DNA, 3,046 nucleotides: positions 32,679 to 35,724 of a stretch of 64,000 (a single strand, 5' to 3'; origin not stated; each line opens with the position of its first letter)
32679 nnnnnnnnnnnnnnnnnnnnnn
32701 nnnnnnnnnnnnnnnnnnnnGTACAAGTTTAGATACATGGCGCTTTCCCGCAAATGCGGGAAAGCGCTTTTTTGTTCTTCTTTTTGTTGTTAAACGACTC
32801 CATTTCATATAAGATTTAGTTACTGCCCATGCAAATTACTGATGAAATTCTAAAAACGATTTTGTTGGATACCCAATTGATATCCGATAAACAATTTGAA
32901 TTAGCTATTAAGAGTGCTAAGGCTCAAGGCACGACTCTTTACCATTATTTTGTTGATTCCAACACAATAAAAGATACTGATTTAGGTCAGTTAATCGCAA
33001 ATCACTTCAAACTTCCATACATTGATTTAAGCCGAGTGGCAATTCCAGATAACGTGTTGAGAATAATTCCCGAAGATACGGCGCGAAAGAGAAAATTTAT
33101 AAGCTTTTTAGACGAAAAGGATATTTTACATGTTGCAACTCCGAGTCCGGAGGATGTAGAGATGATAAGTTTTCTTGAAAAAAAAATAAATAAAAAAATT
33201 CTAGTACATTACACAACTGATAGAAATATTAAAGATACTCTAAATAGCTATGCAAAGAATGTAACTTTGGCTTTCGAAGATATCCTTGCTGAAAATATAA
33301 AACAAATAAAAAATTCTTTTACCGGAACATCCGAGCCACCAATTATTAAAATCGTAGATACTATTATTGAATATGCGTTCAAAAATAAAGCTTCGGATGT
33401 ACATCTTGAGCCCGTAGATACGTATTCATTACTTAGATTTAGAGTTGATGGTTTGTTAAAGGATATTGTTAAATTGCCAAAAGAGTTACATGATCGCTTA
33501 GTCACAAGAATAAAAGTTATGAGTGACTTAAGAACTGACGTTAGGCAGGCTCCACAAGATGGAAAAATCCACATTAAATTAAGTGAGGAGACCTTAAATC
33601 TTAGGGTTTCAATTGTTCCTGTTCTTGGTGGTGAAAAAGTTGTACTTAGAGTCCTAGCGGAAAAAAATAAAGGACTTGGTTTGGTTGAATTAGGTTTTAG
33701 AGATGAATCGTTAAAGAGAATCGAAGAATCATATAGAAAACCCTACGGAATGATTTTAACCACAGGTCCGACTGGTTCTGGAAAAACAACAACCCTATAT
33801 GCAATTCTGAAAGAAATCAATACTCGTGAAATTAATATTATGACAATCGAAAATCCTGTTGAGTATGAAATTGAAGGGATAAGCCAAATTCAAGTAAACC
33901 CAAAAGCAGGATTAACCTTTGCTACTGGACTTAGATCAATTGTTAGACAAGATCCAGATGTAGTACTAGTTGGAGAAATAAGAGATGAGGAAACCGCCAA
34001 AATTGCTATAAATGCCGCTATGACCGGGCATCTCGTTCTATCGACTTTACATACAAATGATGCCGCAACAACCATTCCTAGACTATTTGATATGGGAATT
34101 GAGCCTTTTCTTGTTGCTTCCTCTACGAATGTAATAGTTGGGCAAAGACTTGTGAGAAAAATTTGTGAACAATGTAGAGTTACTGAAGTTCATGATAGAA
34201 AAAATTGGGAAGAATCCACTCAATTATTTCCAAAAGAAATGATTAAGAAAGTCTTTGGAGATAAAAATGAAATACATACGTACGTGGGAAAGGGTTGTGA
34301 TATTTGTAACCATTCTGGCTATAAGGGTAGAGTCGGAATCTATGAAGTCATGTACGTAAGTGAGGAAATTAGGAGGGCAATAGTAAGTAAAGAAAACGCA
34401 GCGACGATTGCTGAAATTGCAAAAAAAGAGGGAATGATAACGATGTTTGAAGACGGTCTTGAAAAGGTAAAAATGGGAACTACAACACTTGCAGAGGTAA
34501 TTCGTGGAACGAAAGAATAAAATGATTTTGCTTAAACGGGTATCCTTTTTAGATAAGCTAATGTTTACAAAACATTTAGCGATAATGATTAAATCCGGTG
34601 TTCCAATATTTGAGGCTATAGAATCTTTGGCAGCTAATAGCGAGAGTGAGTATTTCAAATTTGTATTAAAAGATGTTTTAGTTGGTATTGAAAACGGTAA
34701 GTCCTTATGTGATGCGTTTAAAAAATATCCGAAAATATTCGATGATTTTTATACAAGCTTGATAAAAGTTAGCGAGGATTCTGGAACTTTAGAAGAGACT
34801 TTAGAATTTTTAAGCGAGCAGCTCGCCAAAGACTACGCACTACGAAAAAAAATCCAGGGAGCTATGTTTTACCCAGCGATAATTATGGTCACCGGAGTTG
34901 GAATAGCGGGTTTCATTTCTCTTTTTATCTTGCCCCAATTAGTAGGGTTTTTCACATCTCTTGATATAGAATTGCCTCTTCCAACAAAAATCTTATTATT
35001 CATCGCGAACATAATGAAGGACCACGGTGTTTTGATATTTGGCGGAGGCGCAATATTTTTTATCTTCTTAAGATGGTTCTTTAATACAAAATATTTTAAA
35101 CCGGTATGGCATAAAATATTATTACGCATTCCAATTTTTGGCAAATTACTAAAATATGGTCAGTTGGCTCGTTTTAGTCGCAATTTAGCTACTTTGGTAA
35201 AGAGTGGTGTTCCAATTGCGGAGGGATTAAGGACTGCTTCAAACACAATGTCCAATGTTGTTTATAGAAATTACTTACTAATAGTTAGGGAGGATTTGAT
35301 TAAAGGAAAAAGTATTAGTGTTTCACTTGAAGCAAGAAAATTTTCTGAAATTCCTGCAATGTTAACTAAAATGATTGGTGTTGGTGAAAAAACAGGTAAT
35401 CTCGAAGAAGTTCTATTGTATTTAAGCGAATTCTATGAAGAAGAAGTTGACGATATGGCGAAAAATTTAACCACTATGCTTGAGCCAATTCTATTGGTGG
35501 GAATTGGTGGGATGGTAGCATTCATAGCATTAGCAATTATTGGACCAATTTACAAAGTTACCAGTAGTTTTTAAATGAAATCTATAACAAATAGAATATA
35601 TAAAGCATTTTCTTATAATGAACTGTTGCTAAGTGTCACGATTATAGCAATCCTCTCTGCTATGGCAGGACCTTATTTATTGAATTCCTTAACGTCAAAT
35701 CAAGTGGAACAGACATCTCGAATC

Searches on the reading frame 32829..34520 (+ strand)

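Call 13: search_protein_families(library=pfam, proteins=[window:32829-34520:+], max_evalue=0.001)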
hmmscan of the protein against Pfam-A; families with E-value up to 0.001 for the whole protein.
window:32829-34520:+ (563 aa): 3 families
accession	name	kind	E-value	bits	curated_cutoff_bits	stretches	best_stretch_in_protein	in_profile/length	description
PF00437.27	T2SSE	-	7.2e-131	436.6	24.9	1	168-559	4-370/370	Type II/IV secretion system protein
PF05157.20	MshEN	-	1.8e-11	44.3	23.1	1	60-141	1-83/90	MshEN domain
PF25199.1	nSTAND_NTPase5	-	0.00037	20.8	34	0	292-347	26-83/145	Novel STAND NTPase 5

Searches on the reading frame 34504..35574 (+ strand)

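Call 13: search_protein_families(library=pfam, proteins=[window:34504-35574:+], max_evalue=0.001)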
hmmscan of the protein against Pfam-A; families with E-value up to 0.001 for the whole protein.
window:34504-35574:+ (356 aa): 1 family
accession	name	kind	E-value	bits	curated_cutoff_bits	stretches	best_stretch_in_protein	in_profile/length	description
PF00482.28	T2SSF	-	1.8e-61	206.1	25.2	2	21-144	1-125/125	Type II secretion system (T2SS), protein F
